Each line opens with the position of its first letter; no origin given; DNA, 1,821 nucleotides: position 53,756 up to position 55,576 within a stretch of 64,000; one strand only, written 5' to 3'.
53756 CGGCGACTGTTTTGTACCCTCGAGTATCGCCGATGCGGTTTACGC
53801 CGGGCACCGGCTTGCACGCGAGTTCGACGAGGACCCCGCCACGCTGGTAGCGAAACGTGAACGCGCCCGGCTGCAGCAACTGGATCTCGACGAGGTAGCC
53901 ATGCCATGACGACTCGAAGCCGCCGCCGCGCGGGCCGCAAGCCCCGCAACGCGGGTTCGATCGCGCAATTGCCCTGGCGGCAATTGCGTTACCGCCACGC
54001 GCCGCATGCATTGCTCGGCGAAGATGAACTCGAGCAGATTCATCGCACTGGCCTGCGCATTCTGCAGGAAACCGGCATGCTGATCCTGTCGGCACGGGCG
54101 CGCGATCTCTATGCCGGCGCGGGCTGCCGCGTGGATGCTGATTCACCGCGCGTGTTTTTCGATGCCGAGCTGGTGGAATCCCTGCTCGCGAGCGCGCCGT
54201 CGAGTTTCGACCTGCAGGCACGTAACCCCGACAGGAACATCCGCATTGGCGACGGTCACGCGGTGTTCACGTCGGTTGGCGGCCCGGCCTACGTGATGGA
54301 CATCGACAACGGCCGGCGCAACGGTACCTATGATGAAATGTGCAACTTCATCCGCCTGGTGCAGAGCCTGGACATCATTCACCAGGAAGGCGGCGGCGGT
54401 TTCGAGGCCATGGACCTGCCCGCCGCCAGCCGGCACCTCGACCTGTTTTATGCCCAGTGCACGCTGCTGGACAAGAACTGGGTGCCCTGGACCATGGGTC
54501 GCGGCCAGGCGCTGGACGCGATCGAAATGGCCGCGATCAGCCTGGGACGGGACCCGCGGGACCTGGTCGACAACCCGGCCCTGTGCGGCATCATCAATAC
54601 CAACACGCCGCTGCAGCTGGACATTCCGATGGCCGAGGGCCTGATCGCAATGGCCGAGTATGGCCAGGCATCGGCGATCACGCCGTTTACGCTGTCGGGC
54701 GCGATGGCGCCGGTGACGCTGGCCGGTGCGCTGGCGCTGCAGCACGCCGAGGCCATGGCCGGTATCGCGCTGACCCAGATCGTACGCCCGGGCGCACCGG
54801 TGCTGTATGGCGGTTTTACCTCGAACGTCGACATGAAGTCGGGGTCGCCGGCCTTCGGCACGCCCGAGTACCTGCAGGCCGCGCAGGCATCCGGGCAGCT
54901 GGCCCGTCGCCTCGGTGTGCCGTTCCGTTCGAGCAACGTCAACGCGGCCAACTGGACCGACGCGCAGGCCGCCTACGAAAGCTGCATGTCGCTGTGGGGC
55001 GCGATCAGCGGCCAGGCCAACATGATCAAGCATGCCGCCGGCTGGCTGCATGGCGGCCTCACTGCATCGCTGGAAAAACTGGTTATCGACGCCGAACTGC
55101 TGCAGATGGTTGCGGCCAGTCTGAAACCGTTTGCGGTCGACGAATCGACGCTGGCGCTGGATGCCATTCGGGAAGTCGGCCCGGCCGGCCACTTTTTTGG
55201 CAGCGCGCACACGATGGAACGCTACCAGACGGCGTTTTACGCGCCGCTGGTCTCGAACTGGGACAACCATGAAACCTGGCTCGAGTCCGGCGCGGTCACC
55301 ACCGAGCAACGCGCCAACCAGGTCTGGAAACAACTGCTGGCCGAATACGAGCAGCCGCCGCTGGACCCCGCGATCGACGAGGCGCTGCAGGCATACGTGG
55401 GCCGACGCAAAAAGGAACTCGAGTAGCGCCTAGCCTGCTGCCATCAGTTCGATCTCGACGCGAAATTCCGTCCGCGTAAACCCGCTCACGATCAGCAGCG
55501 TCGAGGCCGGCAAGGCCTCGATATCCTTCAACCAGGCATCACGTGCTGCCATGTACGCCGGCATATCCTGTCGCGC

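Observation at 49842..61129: Candidate undescribed catabolic island: corrinoid-less MttB-superfamily methyltransferase with a TMADH/StcD-type flavin-FeS demethylase, creatininase, deaminase, FAD oxidase and VanB-type reductase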

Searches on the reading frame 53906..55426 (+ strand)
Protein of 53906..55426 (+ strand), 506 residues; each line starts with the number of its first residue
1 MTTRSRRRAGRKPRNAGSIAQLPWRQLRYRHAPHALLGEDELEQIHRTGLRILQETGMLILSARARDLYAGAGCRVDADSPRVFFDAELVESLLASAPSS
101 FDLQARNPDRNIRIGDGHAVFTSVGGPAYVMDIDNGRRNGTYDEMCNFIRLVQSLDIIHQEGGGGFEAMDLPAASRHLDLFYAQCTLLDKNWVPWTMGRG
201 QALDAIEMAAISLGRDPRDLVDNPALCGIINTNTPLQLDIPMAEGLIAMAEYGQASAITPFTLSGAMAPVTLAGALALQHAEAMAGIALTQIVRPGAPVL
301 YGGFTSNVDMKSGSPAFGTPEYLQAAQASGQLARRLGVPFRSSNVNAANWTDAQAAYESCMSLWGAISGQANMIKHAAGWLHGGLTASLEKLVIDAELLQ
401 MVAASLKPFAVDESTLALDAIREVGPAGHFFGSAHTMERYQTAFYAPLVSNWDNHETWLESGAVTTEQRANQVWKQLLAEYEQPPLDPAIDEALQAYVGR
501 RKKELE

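Call 4: search_protein_families(library=pfam, proteins=[window:53906-55426:+], max_evalue=0.001)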
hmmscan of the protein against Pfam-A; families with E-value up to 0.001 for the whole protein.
window:53906-55426:+ (506 aa): 1 family
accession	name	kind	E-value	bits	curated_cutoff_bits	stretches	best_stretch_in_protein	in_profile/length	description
PF06253.16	MTTB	-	2.3e-188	626.7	25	1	4-505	2-499/500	Trimethylamine methyltransferase (MTTB)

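Call 5: search_protein_families(library=ncbifam, proteins=[window:53906-55426:+], max_evalue=0.001)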
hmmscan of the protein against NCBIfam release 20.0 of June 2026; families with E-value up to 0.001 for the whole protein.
window:53906-55426:+ (506 aa): 1 family
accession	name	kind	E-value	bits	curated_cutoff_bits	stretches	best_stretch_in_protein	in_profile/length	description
TIGR02369.2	trimeth_pyl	equivalog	1.7e-85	287.3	525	1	36-498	5-465/469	[trimethylamine--corrinoid protein] Co-methyltransferase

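Call 9: find_encoding_contigs(protein=window:53906-55426:+, flank=10000, max_places=6)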
Protein window:53906-55426:+ (506 aa): 4 contigs read that carry it; 3 places shown.
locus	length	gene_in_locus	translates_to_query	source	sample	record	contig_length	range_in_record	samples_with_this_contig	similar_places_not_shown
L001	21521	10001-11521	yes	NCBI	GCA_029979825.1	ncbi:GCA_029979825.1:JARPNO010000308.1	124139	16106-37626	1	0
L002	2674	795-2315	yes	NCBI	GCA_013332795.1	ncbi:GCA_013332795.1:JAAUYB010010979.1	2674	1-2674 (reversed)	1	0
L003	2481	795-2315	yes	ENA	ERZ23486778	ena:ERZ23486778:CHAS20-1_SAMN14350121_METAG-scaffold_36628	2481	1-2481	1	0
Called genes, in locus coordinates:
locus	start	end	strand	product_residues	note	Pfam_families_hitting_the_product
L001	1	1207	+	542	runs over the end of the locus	PF00496:SBP_bac_5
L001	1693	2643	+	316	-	PF19300:BPD_transp_1_N, PF00528:BPD_transp_1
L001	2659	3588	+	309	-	PF00528:BPD_transp_1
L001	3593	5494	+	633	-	PF00005:ABC_tran, PF02463:SMC_N (faint), PF13191:AAA_16 (faint), PF13401:AAA_22 (faint), PF13555:AAA_29 (faint), PF20703:nSTAND1 (faint), PF00005:ABC_tran, PF08352:oligo_HPY, +2 more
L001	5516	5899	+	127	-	PF11944:DUF3461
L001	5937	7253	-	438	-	PF00083:Sugar_tr, PF07690:MFS_1, PF06779:MFS_4 (weak), PF07690:MFS_1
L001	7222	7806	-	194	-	PF00440:TetR_N, PF17940:TetR_C_31 (weak), PF13977:TetR_C_6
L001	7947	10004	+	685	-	PF00724:Oxidored_FMN, PF00070:Pyr_redox (faint), PF01266:DAO (faint), PF07992:Pyr_redox_2, PF12831:FAD_oxidored (weak), PF13450:NAD_binding_8 (weak)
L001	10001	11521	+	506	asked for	PF06253:MTTB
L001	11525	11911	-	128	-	PF01042:Ribonuc_L-PSP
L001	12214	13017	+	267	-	PF02633:Creatininase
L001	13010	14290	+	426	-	PF01979:Amidohydro_1 (faint), PF07969:Amidohydro_3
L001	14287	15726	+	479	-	PF01565:FAD_binding_4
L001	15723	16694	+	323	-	PF00111:Fer2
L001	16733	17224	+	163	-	PF09933:DUF2165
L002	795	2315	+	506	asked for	PF06253:MTTB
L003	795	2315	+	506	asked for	PF06253:MTTB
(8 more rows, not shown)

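Call 17: search_dna_similar(query=window:53906-55426:+, collection=plasmids, mode=protein, max_rows=30)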
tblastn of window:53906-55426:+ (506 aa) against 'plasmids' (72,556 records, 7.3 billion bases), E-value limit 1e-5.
Records with a match: 197; places in all: 254; records where one place covers at least 80% of the query: 146.
Best place of each record, by identity: 60-80% 3; <60% 194.
By first word of the organism name: Sinorhizobium 121; Leisingera 18; Mesorhizobium 10; Cereibacter 9; Ruegeria 5; Rhizobium 4; Paracoccus 4; Shinella 3; Rhodobacteraceae 2; Alisedimentitalea 2; and 16 more.
By predicted mobility (MOB-suite, as given by PLSDB): conjugative 75; non-mobilizable 72; mobilizable 50.
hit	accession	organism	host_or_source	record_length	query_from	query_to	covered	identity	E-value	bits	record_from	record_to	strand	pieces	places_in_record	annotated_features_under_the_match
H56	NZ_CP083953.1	Mesorhizobium sp. B2-1-8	cell culture,soil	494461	5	504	99%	64.5%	0e+0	686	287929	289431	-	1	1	trimethylamine methyltransferase family protein | FAD-dependent oxidoreductase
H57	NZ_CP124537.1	Fuscovulum ytuae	pure culture,sediment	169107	6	504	99%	63.5%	0e+0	628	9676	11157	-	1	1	trimethylamine methyltransferase family protein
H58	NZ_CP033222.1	Parasedimentitalea marina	Cell culture,deep seawater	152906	6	505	99%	60.4%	0e+0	639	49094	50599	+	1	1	trimethylamine methyltransferase family protein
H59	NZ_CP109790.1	Leisingera thetidis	-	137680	19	505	96%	52.9%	1e-165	526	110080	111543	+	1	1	trimethylamine methyltransferase family protein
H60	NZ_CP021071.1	Mesorhizobium sp. WSM1497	Biserrula pelecinus L.,cell ...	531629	7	504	98%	50.8%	2e-158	505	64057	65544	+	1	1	trimethylamine methyltransferase family protein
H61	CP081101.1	Rhodobacteraceae bacterium M382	-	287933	19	505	96%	51.0%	2e-159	508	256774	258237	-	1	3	trimethylamine methyltransferase family protein | DMT family transporter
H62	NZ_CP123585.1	Alisedimentitalea scapharcae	Anadara broughtonii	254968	19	505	96%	51.0%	3e-159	508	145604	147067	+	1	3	trimethylamine methyltransferase family protein | DMT family transporter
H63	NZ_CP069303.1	Shinella sp. PSBB067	monoisolate,Minnesota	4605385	6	504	99%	49.2%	3e-154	493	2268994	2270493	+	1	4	none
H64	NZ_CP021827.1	Sinorhizobium meliloti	Medicago truncatula,Single Cell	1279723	19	505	96%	50.3%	5e-152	487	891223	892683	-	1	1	record has no annotation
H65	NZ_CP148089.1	Sinorhizobium meliloti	Medicago sativa,cell culture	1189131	19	505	96%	50.3%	5e-152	487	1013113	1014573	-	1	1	record has no annotation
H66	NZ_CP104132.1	Sinorhizobium sp. K101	Phaseolus vulgaris,cell ...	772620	19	505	96%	50.3%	2e-130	493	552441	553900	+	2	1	none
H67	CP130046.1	Sinorhizobium meliloti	Medicago,Cell culture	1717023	19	505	96%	50.3%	1e-116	510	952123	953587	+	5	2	none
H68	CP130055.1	Sinorhizobium meliloti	Medicago,Cell culture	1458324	19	505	96%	50.2%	3e-129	489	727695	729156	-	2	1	none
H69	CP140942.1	Sinorhizobium meliloti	Medicago lupulina,whole organism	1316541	19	505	96%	50.3%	3e-123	491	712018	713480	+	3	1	none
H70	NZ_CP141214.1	Sinorhizobium meliloti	alfalfa,Isolate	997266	19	505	96%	50.1%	2e-152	488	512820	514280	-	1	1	trimethylamine methyltransferase family protein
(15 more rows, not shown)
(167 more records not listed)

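Call 18: get_annotated_region(hit=H56, flank=12000)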
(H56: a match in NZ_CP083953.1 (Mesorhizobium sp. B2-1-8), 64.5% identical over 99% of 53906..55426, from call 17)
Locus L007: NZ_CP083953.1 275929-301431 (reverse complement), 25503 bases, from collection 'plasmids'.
description: Mesorhizobium sp. B2-1-8 plasmid pB2-1-8, complete sequence
organism: Mesorhizobium sp. B2-1-8 (NCBI taxid 2589967)
taxonomy: Bacteria; Pseudomonadota; Alphaproteobacteria; Hyphomicrobiales; Phyllobacteriaceae; Mesorhizobium; Mesorhizobium sp. B2-1-8
host: -; source: cell culture,soil; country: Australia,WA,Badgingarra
typing (MOB-suite, as given by PLSDB): non-mobilizable; mating-pair formation MPF_T
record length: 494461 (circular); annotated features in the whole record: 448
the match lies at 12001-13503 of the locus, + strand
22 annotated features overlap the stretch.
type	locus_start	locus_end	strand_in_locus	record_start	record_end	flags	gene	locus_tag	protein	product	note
CDS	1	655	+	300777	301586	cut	-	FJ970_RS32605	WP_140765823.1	SDR family oxidoreductase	-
CDS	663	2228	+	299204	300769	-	-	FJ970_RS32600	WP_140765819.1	GMC family oxidoreductase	-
CDS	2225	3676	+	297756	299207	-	-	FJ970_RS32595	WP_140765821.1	glycosyl hydrolase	-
CDS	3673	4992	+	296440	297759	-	-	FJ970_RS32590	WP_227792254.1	glucoamylase family protein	-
CDS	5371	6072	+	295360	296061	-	-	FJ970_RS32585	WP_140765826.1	DUF4336 domain-containing protein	-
CDS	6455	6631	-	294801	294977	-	-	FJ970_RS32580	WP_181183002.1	hypothetical protein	-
CDS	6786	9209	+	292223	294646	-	-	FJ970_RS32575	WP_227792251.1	EAL domain-containing protein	-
CDS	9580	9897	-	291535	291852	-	-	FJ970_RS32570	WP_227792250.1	transposase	GO:0006313 - DNA transposition [Evidence IEA]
CDS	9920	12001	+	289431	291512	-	-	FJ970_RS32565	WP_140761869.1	FAD-dependent oxidoreductase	-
CDS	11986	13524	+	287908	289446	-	-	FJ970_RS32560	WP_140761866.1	trimethylamine methyltransferase family protein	-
CDS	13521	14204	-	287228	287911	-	-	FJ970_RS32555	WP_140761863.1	TetR family transcriptional regulator C-terminal domain-containing protein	-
CDS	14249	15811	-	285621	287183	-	-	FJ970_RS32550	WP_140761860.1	ABC transporter substrate-binding protein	-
CDS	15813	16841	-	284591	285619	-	-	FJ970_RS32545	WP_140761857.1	ABC transporter ATP-binding protein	-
CDS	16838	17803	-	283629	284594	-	-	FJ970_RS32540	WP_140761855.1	ABC transporter ATP-binding protein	-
CDS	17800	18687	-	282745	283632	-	-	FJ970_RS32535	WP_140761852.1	ABC transporter permease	-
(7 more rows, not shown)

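Call 19: get_annotated_region(hit=H57, flank=9600)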
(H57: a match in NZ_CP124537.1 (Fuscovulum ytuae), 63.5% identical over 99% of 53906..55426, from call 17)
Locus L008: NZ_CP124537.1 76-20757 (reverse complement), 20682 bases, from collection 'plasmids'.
description: Fuscovulum ytuae strain YMD61 plasmid unnamed2, complete sequence
organism: Fuscovulum ytuae (NCBI taxid 3042299)
taxonomy: Bacteria; Pseudomonadota; Alphaproteobacteria; Rhodobacterales; Paracoccaceae; Fuscovulum; Fuscovulum ytuae
host: -; source: pure culture,sediment; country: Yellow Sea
typing (MOB-suite, as given by PLSDB): non-mobilizable
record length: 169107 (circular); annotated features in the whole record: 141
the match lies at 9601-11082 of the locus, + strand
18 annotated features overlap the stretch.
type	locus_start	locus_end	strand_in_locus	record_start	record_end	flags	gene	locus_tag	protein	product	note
CDS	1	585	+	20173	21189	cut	-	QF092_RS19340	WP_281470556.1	LacI family DNA-binding transcriptional regulator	-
CDS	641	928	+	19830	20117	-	-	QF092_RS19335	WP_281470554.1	SH3 domain-containing protein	-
CDS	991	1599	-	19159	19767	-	-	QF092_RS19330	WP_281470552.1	SMC-Scp complex subunit ScpB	-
CDS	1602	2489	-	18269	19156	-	-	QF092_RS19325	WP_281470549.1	DUF1403 family protein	-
CDS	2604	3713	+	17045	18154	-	-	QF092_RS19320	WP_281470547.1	tyrosine-type recombinase/integrase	GO:0015074 - DNA integration [Evidence IEA]; GO:0006310 - DNA recombination [Evidence IEA]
CDS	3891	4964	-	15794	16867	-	-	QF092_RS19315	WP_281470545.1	ParB N-terminal domain-containing protein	-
CDS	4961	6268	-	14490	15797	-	-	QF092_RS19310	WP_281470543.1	AAA family ATPase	-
CDS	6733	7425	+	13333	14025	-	-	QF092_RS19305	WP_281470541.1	DnaA N-terminal domain-containing protein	-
CDS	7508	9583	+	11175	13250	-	-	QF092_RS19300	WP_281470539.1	FAD-dependent oxidoreductase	-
CDS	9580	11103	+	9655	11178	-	-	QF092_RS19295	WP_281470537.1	trimethylamine methyltransferase family protein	-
CDS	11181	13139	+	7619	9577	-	-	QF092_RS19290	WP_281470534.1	CocE/NonD family hydrolase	GO:0008152 - metabolic process [Evidence IEA]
CDS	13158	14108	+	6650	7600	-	-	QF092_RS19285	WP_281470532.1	ABC transporter permease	GO:0055085 - transmembrane transport [Evidence IEA]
CDS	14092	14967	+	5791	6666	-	-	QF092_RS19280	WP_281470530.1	ABC transporter permease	-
CDS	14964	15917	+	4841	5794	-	-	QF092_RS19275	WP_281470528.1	ABC transporter ATP-binding protein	-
CDS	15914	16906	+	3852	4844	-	-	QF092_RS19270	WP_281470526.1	ABC transporter ATP-binding protein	-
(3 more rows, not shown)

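Call 20: get_annotated_region(hit=H58, flank=12000)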
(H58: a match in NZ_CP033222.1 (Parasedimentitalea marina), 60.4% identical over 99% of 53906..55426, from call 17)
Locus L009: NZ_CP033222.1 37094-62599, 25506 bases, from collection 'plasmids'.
description: Parasedimentitalea marina strain W43 plasmid pW43C, complete sequence
organism: Parasedimentitalea marina (NCBI taxid 2483033)
taxonomy: Bacteria; Pseudomonadota; Alphaproteobacteria; Rhodobacterales; Paracoccaceae; Parasedimentitalea; Parasedimentitalea marina
host: -; source: Cell culture,deep seawater; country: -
typing (MOB-suite, as given by PLSDB): non-mobilizable; replicon rep_cluster_508
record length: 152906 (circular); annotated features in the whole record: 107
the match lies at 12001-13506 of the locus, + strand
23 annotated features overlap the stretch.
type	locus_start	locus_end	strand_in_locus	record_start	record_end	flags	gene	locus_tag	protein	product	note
CDS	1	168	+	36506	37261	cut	-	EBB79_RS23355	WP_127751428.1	amino acid ABC transporter ATP-binding protein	-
CDS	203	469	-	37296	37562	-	-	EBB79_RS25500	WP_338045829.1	hypothetical protein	-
CDS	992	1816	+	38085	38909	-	-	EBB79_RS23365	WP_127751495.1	ABC transporter permease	GO:0055085 - transmembrane transport [Evidence IEA]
CDS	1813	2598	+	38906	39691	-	-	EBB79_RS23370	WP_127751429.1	ABC transporter permease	GO:0055085 - transmembrane transport [Evidence IEA]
CDS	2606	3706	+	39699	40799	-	-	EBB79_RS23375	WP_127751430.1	ABC transporter ATP-binding protein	-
CDS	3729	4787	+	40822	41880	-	-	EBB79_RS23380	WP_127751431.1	extracellular solute-binding protein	-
CDS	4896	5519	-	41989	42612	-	-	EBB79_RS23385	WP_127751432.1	TetR/AcrR family transcriptional regulator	-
CDS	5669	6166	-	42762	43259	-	-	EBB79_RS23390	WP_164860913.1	sarcosine oxidase subunit gamma family protein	-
CDS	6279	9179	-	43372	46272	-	-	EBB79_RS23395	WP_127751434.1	sarcosine oxidase subunit alpha family protein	-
CDS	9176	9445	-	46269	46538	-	-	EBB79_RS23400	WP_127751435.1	sarcosine oxidase subunit delta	-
CDS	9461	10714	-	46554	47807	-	-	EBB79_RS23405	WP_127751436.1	sarcosine oxidase subunit beta family protein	GO:0046653 - tetrahydrofolate metabolic process [Evidence IEA]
CDS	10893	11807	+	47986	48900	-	-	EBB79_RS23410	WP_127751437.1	LysR substrate-binding domain-containing protein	-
CDS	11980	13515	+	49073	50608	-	-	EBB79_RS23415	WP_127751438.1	trimethylamine methyltransferase family protein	-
CDS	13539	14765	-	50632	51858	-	-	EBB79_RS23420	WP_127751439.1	Xaa-Pro peptidase family protein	GO:0006508 - proteolysis [Evidence IEA]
CDS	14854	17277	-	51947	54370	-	-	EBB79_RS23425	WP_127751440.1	FAD-dependent oxidoreductase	-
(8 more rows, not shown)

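Call 45: search_solved_structures(query=window:53906-55426:+, max_evalue=0.001, show_alignments=2)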
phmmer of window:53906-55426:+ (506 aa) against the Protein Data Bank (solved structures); distinct sequences matched with E-value up to 0.001: 5.
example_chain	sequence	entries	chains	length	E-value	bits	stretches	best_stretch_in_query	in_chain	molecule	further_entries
4yyc_A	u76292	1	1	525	7.4e-107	361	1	7-504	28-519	Putative trimethylamine methyltransferase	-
9yce_A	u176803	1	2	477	1.4e-99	337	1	35-505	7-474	Glycine betaine methyltransferase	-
2qne_A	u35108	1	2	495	1.4e-99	337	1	34-505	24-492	Putative methyltransferase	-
7xcl_A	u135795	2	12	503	1.5e-39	139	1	214-503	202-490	Trimethylamine methyltransferase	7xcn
7xcm_A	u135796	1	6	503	1.9e-39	138.7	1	214-503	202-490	Trimethylamine methyltransferase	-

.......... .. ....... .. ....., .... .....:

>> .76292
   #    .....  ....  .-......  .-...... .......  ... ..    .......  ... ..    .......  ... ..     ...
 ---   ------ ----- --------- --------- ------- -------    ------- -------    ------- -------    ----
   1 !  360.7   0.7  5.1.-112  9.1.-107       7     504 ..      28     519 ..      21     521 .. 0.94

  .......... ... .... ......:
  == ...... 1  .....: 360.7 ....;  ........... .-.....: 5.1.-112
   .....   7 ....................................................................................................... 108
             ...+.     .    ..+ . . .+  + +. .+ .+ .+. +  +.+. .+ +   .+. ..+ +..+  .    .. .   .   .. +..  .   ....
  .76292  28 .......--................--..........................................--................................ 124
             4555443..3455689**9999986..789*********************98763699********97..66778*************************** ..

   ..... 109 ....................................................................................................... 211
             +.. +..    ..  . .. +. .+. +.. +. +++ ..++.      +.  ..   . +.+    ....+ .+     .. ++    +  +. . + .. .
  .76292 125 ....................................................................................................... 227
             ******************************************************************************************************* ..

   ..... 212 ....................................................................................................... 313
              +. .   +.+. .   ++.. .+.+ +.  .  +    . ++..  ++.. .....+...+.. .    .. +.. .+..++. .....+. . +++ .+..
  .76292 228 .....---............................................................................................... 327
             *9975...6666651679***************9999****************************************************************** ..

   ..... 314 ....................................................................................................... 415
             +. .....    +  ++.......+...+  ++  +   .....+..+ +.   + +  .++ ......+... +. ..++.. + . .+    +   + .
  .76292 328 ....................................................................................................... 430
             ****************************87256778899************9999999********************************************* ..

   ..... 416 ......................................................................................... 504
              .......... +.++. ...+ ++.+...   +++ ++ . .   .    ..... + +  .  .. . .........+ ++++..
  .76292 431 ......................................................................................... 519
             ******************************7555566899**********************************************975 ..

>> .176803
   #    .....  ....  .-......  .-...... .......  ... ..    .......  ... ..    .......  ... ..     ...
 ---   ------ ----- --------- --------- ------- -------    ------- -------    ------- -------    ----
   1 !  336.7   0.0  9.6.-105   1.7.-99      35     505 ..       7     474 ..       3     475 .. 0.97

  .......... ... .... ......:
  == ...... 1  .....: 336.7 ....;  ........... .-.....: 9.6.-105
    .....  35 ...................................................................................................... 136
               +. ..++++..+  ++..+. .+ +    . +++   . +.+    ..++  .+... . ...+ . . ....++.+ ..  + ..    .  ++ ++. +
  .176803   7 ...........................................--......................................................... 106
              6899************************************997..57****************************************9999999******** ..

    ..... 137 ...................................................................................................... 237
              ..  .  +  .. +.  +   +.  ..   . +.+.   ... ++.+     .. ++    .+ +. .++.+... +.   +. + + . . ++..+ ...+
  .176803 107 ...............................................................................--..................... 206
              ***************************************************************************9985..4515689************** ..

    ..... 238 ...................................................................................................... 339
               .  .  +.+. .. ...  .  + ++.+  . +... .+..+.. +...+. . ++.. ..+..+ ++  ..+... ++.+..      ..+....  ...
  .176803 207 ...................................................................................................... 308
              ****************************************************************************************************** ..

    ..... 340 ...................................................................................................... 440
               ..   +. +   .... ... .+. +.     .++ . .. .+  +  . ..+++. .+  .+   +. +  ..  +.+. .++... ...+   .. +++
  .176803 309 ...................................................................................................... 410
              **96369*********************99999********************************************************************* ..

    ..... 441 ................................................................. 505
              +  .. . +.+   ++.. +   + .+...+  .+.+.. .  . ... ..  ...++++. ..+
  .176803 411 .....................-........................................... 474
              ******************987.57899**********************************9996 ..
